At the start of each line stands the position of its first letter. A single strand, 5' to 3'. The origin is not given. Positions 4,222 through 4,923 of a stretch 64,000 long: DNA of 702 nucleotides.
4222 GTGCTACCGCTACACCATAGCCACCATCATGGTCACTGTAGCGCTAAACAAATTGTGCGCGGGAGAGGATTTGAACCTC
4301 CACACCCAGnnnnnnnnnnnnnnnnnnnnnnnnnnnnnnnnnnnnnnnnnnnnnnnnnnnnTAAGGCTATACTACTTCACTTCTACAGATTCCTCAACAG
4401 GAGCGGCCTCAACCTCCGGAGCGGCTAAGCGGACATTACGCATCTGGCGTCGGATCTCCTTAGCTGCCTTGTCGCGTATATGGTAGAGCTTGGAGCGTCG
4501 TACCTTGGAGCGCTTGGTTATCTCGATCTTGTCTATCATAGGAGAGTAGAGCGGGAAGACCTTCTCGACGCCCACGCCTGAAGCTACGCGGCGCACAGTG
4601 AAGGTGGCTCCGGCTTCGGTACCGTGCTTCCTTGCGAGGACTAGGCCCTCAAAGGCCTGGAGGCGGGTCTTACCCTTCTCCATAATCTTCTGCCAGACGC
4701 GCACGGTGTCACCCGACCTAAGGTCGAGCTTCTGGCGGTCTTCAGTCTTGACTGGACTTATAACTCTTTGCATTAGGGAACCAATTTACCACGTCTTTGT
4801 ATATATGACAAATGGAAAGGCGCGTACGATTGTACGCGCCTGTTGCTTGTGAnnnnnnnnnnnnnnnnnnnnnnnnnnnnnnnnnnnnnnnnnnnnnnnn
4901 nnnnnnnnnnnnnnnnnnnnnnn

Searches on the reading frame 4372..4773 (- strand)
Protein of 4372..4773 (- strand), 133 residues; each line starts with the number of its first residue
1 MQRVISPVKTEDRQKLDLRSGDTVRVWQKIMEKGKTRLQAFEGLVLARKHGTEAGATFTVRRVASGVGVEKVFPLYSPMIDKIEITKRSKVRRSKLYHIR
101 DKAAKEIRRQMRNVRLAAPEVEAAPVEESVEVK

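Call 4: search_protein_families(library=pfam, proteins=[window:4372-4773:-], max_evalue=1)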
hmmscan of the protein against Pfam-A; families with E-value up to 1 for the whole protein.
window:4372-4773:- (133 aa): 1 family
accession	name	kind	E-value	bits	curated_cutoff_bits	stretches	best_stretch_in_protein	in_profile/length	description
PF01245.26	Ribosomal_L19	-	1.7e-33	115.4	22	1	14-108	14-107/111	Ribosomal protein L19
